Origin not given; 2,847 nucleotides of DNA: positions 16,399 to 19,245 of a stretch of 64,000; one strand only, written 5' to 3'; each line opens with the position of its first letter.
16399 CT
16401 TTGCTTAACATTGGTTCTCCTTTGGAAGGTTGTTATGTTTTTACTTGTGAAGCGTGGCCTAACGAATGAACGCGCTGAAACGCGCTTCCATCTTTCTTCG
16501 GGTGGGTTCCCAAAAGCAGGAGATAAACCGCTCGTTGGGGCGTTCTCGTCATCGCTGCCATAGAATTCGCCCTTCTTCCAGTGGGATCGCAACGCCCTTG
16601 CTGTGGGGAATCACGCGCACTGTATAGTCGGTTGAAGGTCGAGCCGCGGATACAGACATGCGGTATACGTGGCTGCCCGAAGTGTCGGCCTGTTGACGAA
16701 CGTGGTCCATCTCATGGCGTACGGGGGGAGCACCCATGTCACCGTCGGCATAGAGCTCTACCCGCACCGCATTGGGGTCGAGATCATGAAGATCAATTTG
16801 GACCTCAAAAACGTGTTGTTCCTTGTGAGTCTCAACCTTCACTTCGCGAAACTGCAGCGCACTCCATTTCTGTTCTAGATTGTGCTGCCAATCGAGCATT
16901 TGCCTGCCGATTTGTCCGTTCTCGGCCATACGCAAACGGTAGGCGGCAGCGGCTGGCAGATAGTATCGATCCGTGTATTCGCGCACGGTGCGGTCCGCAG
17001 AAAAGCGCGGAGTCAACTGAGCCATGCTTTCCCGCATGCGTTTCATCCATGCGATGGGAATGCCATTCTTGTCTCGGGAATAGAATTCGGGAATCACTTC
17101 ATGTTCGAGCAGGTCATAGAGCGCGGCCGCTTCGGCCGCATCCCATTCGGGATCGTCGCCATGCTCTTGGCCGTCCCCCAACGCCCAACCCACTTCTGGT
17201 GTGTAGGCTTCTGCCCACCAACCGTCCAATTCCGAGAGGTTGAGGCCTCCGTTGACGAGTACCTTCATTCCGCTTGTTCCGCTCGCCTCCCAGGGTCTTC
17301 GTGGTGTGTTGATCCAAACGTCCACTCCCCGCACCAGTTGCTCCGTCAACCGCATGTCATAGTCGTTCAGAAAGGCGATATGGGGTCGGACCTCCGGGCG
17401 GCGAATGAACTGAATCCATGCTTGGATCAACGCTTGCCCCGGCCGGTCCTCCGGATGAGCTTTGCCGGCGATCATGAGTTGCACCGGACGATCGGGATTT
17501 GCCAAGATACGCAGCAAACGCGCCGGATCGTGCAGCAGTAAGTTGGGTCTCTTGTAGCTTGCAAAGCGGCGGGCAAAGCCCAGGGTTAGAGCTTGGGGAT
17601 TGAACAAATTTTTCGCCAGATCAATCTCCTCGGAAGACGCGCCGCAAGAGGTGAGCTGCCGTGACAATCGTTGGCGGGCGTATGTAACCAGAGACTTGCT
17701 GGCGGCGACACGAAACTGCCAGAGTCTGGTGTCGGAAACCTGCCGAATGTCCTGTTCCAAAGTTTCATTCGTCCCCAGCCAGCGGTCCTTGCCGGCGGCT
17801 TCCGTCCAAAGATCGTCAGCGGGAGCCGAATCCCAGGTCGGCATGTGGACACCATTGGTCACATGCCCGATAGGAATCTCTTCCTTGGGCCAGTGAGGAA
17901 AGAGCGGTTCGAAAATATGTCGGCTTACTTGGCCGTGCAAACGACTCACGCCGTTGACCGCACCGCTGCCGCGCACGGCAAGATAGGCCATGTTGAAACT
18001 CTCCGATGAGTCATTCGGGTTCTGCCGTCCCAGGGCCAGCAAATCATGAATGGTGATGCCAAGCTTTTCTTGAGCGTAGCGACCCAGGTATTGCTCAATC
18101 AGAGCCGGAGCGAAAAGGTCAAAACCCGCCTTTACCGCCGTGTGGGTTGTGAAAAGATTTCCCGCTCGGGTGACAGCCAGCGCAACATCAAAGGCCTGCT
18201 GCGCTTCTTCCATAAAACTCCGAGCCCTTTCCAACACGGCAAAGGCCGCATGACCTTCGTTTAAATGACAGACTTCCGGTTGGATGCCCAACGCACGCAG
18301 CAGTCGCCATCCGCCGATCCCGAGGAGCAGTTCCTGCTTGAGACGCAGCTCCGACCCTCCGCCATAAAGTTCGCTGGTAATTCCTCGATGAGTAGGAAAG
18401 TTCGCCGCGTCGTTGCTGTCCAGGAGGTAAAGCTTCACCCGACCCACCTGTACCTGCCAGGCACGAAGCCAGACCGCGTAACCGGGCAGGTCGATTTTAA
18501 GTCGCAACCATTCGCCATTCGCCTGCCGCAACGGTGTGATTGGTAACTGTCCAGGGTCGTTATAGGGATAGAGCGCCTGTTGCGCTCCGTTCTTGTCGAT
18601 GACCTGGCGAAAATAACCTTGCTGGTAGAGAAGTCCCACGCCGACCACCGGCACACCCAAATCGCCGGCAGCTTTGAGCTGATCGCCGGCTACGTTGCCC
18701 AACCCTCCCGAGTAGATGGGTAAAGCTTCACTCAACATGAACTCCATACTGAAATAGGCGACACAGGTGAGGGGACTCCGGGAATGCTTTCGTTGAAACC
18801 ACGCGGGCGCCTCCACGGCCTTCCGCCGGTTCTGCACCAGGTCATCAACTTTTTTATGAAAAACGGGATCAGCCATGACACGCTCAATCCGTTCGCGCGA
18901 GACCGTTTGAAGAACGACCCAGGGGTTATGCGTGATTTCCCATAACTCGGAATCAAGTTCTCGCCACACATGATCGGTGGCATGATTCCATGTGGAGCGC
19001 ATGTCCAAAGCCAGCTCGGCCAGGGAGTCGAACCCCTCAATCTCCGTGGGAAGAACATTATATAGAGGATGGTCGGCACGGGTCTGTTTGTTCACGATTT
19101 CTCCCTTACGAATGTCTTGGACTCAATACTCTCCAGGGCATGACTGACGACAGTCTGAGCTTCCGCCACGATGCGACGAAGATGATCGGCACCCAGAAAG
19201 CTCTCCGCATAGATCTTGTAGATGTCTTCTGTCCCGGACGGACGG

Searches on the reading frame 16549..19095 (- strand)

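Call 19: search_protein_families(library=pfam, proteins=[window:16549-19095:-], max_evalue=0.001)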
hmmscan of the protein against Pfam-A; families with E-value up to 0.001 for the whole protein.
window:16549-19095:- (848 aa): 2 families
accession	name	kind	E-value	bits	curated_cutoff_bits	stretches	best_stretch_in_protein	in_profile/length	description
PF00343.26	Phosphorylase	-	3.9e-32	111.8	27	1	275-626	219-580/713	Carbohydrate phosphorylase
PF11897.13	DUF3417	-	6.3e-26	91.4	25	1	22-125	5-109/109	Protein of unknown function (DUF3417)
